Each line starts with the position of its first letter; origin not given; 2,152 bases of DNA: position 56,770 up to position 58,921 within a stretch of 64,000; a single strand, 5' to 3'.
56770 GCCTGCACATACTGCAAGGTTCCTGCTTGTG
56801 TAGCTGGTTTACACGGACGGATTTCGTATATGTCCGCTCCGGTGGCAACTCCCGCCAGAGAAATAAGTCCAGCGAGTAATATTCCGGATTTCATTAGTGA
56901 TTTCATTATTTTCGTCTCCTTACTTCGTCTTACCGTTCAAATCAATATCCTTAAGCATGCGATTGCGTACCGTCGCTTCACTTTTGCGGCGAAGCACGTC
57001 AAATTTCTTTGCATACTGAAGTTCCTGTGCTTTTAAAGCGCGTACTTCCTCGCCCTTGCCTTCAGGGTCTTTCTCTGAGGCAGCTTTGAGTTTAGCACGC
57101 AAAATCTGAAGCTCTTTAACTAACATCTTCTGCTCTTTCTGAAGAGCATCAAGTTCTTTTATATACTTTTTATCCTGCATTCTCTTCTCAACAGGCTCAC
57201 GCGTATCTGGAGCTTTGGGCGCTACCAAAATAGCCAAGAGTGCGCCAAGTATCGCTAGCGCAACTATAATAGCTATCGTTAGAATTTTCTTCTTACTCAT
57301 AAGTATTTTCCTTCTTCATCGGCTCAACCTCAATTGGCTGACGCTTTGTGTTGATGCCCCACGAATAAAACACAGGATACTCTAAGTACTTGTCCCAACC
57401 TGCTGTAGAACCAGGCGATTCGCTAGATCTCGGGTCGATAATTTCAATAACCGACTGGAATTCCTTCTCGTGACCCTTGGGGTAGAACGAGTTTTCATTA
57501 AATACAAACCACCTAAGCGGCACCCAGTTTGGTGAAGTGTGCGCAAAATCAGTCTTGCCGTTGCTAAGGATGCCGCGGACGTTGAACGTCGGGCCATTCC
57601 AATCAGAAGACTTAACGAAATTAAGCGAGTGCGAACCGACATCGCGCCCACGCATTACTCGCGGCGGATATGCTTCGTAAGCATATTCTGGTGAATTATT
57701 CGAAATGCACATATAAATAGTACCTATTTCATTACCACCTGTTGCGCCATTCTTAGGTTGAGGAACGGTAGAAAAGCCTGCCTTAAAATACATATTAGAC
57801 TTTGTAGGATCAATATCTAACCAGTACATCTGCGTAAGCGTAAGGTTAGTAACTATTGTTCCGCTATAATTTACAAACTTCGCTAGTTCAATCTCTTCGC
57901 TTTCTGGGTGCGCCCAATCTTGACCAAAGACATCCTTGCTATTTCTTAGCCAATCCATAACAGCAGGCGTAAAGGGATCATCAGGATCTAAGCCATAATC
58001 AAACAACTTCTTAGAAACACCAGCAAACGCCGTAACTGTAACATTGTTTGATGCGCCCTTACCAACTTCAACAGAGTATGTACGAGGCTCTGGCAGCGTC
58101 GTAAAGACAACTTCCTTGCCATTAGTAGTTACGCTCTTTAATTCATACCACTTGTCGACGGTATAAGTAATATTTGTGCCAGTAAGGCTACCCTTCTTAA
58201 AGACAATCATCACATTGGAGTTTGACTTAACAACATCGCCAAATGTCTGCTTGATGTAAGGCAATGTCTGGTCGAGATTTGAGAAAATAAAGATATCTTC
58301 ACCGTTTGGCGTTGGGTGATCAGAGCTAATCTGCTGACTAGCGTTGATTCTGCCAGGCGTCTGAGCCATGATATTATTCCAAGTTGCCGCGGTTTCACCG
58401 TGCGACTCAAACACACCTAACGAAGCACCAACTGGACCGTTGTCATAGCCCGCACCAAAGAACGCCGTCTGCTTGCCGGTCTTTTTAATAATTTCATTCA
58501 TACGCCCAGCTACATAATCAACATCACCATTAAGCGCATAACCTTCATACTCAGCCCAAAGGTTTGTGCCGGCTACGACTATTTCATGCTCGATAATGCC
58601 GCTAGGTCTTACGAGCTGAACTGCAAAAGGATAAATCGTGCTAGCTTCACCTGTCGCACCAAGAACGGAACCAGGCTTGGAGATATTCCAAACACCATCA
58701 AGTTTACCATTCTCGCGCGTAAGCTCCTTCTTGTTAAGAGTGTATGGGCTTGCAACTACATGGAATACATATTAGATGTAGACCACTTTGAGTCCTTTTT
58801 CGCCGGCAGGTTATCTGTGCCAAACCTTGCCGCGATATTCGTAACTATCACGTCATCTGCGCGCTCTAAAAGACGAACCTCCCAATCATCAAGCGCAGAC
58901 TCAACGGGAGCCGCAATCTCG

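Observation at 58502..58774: Frame change splits a large gene inside a domain: 90 open codons with no start codon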

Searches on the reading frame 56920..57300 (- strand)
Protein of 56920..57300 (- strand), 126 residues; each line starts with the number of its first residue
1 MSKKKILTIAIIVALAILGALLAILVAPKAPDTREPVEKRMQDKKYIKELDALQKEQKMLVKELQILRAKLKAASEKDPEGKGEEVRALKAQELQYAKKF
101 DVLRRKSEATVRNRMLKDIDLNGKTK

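Call 9: search_protein_families(library=pfam, proteins=[window:56923-57300:-], max_evalue=1)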
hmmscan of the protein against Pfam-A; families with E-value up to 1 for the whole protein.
window:56923-57300:- (126 aa): 10 families
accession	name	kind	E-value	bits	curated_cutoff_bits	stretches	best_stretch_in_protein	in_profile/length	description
PF14163.11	SieB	-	0.0039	17.2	26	1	5-79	33-104/147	Super-infection exclusion protein B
PF25078.1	DUF7801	-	0.0078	16.8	33.2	1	43-113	55-124/155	Domain of unknown function (DUF7801)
PF17675.6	APG6_N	-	0.013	16.4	45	1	40-107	45-111/132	Apg6 coiled-coil region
PF02403.27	Seryl_tRNA_N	-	0.045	14.4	28.2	1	33-106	14-89/108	Seryl-tRNA synthetase N-terminal domain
PF15141.11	UQCC3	-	0.049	14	33.6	1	4-65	5-65/87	Ubiquinol-cytochrome-c reductase complex assembly factor 3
PF12709.12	Fungal_TACC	-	0.05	14.5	27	1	41-76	31-67/77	Fungal Transforming acidic coiled-coil (TACC) proteins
PF01956.21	EMC3_TMCO1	-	0.11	12.7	27.1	1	9-72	16-80/169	Integral membrane protein EMC3/TMCO1-like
PF15145.11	DUF4577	-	0.14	12.6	27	1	7-69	67-125/128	Domain of unknown function (DUF4577)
PF12732.12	YtxH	-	0.19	12.6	37.5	1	16-44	8-37/71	YtxH-like protein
PF03961.19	FapA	-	0.59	10.1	31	1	40-108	148-220/272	Flagellar Assembly Protein A beta solenoid domain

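Call 15: find_encoding_contigs(protein=window:56920-57300:-, flank=4000, max_places=10)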
Protein window:56920-57300:- (126 aa): 14 contigs read that carry it; 10 places shown.
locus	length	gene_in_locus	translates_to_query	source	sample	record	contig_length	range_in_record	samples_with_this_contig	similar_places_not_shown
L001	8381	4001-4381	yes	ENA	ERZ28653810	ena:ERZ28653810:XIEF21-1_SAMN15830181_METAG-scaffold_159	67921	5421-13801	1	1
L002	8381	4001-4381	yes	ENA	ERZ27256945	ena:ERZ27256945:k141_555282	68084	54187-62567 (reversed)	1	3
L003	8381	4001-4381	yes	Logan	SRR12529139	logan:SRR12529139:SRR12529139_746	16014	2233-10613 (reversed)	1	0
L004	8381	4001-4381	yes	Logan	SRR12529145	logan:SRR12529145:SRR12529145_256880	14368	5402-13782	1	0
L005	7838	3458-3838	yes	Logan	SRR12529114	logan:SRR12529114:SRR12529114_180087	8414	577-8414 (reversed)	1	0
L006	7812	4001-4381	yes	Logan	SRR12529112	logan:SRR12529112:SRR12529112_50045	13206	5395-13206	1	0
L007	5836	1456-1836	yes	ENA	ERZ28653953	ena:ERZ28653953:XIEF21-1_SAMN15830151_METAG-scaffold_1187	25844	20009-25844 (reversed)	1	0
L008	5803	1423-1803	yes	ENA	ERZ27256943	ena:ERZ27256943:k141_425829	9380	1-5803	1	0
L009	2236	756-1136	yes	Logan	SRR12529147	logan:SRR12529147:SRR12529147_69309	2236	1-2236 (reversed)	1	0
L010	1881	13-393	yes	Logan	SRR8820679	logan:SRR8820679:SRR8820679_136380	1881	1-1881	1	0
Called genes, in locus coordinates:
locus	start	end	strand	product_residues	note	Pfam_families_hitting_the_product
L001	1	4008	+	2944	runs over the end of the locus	PF21722:Gly_rich_2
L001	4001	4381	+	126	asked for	-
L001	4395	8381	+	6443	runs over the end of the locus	PF09912:DUF2141 (faint), PF13385:Laminin_G_3, PF18884:TSP3_bac (weak)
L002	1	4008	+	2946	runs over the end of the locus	PF21722:Gly_rich_2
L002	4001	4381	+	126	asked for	-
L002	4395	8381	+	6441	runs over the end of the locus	PF09912:DUF2141 (faint), PF13385:Laminin_G_3, PF18884:TSP3_bac (weak)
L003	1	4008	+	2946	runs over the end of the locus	PF21722:Gly_rich_2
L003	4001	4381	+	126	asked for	-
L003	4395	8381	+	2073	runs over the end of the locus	?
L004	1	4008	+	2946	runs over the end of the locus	PF21722:Gly_rich_2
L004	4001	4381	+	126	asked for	-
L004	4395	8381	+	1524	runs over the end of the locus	?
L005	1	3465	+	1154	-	?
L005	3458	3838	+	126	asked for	-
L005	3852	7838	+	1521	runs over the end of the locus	?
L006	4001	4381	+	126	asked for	-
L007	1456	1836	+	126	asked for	-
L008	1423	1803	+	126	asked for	-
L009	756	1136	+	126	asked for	-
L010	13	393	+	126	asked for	-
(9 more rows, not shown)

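Call 20: find_encoding_contigs(protein=window:56920-57300:-, flank=10000, max_places=10)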
Protein window:56920-57300:- (126 aa): 14 contigs read that carry it; 10 places shown.
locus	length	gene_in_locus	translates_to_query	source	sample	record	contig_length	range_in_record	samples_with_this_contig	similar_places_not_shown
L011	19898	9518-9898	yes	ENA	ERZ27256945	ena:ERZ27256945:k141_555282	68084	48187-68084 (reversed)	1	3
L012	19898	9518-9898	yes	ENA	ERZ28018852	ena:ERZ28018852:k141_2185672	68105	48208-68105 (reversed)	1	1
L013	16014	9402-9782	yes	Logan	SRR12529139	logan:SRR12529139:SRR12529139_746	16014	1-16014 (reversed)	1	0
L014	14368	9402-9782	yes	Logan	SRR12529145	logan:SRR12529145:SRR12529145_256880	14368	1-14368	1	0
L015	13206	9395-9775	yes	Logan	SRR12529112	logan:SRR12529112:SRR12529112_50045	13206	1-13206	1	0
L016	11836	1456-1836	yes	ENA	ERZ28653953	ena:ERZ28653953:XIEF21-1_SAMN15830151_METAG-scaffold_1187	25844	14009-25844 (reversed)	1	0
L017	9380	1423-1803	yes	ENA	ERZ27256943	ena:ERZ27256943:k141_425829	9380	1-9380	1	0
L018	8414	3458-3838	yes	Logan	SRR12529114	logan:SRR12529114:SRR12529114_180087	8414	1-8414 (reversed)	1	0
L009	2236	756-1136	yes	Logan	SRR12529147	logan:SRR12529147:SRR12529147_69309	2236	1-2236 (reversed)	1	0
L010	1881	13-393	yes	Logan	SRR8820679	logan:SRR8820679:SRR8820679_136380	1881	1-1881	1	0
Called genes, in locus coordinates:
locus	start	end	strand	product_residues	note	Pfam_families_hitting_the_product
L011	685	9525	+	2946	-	PF21722:Gly_rich_2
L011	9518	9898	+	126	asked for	-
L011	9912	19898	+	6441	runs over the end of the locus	PF09912:DUF2141 (faint), PF13385:Laminin_G_3, PF18884:TSP3_bac (weak)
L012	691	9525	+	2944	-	PF21722:Gly_rich_2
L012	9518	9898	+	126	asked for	-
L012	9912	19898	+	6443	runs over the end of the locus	PF09912:DUF2141 (faint), PF13385:Laminin_G_3, PF18884:TSP3_bac (weak)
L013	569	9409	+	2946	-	PF21722:Gly_rich_2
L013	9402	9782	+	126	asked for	-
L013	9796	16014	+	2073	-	?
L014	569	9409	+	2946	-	PF21722:Gly_rich_2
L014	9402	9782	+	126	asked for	-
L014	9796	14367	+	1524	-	?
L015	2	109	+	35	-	?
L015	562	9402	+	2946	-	PF21722:Gly_rich_2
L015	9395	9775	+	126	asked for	-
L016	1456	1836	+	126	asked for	-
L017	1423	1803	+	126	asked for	-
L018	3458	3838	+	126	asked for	-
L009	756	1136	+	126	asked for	-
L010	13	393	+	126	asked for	-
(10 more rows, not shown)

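Call 36: search_protein_families(library=pfam, proteins=[P0055], max_evalue=0.1)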
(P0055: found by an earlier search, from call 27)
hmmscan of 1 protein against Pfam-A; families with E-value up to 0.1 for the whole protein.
P0055 (2946 aa): 1 family
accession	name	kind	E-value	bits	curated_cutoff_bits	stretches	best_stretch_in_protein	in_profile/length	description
PF21722.4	Gly_rich_2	-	1.4e-20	74.7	24.3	1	72-316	8-225/226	Glycine-rich domain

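Call 37: search_protein_families(library=ncbifam, proteins=[P0055, window:56923-57300:-], max_evalue=0.1)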
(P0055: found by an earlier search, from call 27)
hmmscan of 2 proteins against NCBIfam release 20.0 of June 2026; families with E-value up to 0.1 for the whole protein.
P0055 (2946 aa): 0 families

window:56923-57300:- (126 aa): 4 families
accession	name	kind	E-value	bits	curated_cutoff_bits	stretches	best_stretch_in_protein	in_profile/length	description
NF010725.0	PRK14127.1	equivalog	0.012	16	91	1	46-108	37-97/111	cell division regulator GpsB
NF052435.1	BamI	equivalog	0.041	13.7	180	1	8-102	5-102/226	biofilm-associated metzincin protease inhibitor BamI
NF007675.0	PRK10350.1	equivalog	0.053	13.5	136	1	4-65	2-59/145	DUF2756 family protein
NF004934.0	PRK06287.1-5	equivalog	0.068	13.3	115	0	2-51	4-51/99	cobalt transport protein CbiN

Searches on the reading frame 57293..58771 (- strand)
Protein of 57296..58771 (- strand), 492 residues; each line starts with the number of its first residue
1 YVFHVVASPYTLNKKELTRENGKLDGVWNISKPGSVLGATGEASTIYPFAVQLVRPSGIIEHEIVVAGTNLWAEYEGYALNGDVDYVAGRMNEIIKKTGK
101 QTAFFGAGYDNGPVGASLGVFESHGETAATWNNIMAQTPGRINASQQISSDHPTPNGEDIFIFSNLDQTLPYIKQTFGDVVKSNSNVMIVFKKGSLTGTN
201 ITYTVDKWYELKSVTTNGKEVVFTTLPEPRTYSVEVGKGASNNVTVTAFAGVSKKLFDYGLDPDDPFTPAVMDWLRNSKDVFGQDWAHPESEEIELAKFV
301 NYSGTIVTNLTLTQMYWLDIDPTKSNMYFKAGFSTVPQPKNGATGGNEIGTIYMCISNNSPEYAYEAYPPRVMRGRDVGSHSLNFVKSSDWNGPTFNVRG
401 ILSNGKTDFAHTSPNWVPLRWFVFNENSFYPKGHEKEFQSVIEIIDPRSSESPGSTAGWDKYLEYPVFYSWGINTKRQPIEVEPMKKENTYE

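Call 9: search_protein_families(library=pfam, proteins=[window:57296-58771:-], max_evalue=1)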
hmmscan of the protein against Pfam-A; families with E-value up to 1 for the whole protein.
window:57296-58771:- (492 aa): 0 families

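Call 14: find_encoding_contigs(protein=window:57293-58501:-, flank=3000, max_places=10)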
Protein window:57293-58501:- (402 aa): no gene with exactly this product is on record in the collection.

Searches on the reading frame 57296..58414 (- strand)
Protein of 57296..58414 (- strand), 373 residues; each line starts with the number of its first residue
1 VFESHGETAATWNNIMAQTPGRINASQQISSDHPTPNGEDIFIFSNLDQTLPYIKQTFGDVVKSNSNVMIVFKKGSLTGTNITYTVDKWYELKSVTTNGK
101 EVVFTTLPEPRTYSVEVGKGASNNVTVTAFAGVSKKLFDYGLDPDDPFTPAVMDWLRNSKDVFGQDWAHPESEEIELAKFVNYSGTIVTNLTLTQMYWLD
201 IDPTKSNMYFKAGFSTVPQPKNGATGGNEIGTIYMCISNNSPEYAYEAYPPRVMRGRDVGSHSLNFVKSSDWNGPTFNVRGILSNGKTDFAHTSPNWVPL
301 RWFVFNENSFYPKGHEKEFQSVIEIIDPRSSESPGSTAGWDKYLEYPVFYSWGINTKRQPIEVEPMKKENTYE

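Call 27: list_cluster_members(proteins=[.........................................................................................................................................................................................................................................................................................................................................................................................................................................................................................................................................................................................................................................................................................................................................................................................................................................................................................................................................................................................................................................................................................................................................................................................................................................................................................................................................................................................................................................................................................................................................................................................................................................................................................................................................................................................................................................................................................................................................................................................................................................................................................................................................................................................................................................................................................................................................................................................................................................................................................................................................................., window:57296-58414:-, window:57296-58369:-, window:57296-58264:-, window:57296-58213:-, window:57296-58210:-, L011:685-9525:+])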
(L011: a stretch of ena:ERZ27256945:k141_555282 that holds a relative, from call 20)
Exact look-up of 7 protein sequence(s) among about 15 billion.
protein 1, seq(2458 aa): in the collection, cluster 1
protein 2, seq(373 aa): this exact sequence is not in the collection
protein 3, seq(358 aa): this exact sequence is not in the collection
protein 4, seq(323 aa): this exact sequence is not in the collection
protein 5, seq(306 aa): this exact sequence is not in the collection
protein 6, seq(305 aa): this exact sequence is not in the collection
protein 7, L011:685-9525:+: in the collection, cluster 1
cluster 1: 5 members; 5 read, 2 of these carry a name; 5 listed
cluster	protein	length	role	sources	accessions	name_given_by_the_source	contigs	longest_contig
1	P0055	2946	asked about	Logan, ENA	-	-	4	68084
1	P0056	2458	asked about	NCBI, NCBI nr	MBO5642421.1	MAG: hypothetical protein J6S51_00200 [Kiritimatiellae bacterium] | hypothetical protein [Kiritimatiellia bacterium]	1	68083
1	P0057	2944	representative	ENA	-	-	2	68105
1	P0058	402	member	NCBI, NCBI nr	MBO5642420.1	MAG: hypothetical protein J6S51_00195 [Kiritimatiellae bacterium] | hypothetical protein [Kiritimatiellia bacterium]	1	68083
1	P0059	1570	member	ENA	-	-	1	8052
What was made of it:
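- On Frameshift-disrupted gene (indel pseudogene or null allele): The allele occurs on a single deposited contig (call 27).
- The truncated 2,458-aa and 402-aa products occur on one contig only, an NCBI Kiritimatiellae MAG contig of 68,083 nt, exactly 1 nt shorter than the ENA contig of 68,084 nt (call 27). The deletion is found in a single assembly (call 27). The contig lengths of 68,083 and 68,084 nt suggest the same underlying graph (call 27). NCBI annotates two CDSs, MBO5642421.1 and MBO5642420.1 (call 27).
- Tried and rejected: I looked up alternative downstream starts (373, 358, 323, 306 and 305 aa) in case a gene caller had used them; none is on record (call 27).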

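Call 36: search_protein_families(library=pfam, proteins=[P0055], max_evalue=0.1)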
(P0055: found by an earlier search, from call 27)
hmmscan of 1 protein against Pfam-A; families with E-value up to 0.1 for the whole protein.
P0055 (2946 aa): 1 family
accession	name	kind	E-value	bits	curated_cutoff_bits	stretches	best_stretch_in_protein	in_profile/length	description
PF21722.4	Gly_rich_2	-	1.4e-20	74.7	24.3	1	72-316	8-225/226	Glycine-rich domain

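Call 37: search_protein_families(library=ncbifam, proteins=[P0055], max_evalue=0.1)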
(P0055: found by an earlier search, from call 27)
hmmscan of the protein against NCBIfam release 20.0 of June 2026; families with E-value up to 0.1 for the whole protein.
P0055 (2946 aa): 0 families

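Call 61: predict_structure(alignment_id=A3)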
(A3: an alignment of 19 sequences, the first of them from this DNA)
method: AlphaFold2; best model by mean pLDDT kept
length: 347 residues; sequences in the alignment: 19
mean_pLDDT: 88.5   pTM: 0.84
mean pLDDT of the five models: 88.5, 87.8, 87.5, 87.3, 87.0
residues with pLDDT >= 90: 245; 70-90: 70; 50-70: 24; < 50: 8
segments of 3 or more residues with pLDDT < 50: 1-5
pLDDT, mean of each block of 10 residues (from residue 1): 47 87 88 93 92 94 94 94 95 92 94 92 94 94 93 94 96 95 95 79 94 74 92 90 79 89 67 91 94 95 90 88 89 77 86
secondary structure, 60 per line:
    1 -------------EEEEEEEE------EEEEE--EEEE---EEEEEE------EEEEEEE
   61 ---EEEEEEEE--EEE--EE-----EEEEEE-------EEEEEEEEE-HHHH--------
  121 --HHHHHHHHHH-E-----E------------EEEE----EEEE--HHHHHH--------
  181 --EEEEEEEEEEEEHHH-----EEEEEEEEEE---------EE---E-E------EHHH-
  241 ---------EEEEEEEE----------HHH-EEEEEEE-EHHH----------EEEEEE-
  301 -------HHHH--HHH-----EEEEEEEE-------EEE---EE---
elements in order: E14-21 E28-32 E35-38 E42-47 E54-60 E64-71 E74-76 E86-91 E99-107 H109-112 H123-132 E153-156 E161-164 H167-172 E183-194 E203-212 E250-257 E272-278 E294-299 H308-311 E322-329 E337-339

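Call 63: fold_search(model_id=the predicted structure, library=pdb)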
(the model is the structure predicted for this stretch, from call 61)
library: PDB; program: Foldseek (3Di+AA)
matches with E <= 10: 650; with E <= 0.001: 0
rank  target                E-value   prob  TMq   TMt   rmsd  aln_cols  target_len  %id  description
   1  5u6f                  1.0e-02  0.94  0.17  0.20   6.2       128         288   13  Bacterial adhesin from Mobiluncus mulieris containing intramolecular disulfide, isopeptide, and ester bond cross-links ( (released 2018-06-13)
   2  6koz_B                2.6e-02  0.08  0.10  0.08  21.6       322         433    8  Crystal structure of two domain M1 zinc metallopeptidase E323 mutant bound to L-Leucine amino acid (released 2020-01-22)
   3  5u5o                  3.1e-02  0.89  0.18  0.21   6.1       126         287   17  Bacterial adhesin from Mobiluncus mulieris containing intramolecular disulfide, isopeptide, and ester bond cross-links ( (released 2018-06-13)
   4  6ifg_B                3.3e-02  0.08  0.10  0.08  21.3       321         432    9  Crystal structure of M1 zinc metallopeptidase E323A mutant bound to Tyr-ser-ala substrate from Deinococcus radiodurans (released 2019-09-25)
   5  1sqm                  3.7e-02  0.23  0.16  0.10  18.9       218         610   10  STRUCTURE OF [R563A] LEUKOTRIENE A4 HYDROLASE (released 2004-08-03)
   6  6a8z_B                3.7e-02  0.07  0.10  0.09  21.8       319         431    9  Crystal structure of M1 zinc metallopeptidase from Deinococcus radiodurans (released 2019-07-17)
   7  6a8z_A                3.9e-02  0.07  0.10  0.09  21.7       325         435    8  Crystal structure of M1 zinc metallopeptidase from Deinococcus radiodurans (released 2019-07-17)
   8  1gw6                  4.4e-02  0.20  0.16  0.10  20.4       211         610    9  STRUCTURE OF LEUKOTRIENE A4 HYDROLASE D375N MUTANT (released 2003-03-06)
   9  6zc1                  4.6e-02  0.21  0.12  0.21  12.4       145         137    9  Crystal structure of RahU protein from Pseudomonas aeruginosa (released 2021-04-07)
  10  1h19                  5.2e-02  0.20  0.16  0.10  19.9       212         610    9  STRUCTURE OF [E271Q]LEUKOTRIENE A4 HYDROLASE (released 2002-08-08)
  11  2kyw_MODEL_1_A        6.2e-02  0.44  0.13  0.33   7.4       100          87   17  Solution NMR Structure of a domain of adhesion exoprotein from Pediococcus pentosaceus, Northeast Structural G (released 2010-08-04)
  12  3cu3                  6.2e-02  0.12  0.10  0.18  15.4       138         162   11  Crystal structure of a domain of unknown function with a cystatin-like fold (npun_r1993) from nostoc punctiforme pcc 731 (released 2008-04-29)
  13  3gld_C                6.5e-02  0.06  0.12  0.14  20.6       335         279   10  Crystal Structure of the Major Pilin from Streptococcus pyogenes E117A mutant (released 2009-06-02)
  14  6koz_A                6.9e-02  0.06  0.10  0.08  21.6       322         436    8  Crystal structure of two domain M1 zinc metallopeptidase E323 mutant bound to L-Leucine amino acid (released 2020-01-22)
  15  6kp1_A                7.3e-02  0.06  0.10  0.09  22.1       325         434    8  Crystal structure of two domain M1 zinc metallopeptidase E323A mutant bound to L-methionine amino acid (released 2020-06-24)
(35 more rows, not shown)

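Call 64: find_encoding_contigs(protein=P0056, flank=2000, max_places=5)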
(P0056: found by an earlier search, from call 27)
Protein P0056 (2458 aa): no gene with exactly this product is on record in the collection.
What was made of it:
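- I could not see reads or learn which sample or co-assembly produced the MAG (calls 14, 64).
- Tried and rejected: Look-ups of the 402-aa and 2,458-aa products in the gene-position index found nothing (calls 14, 64).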
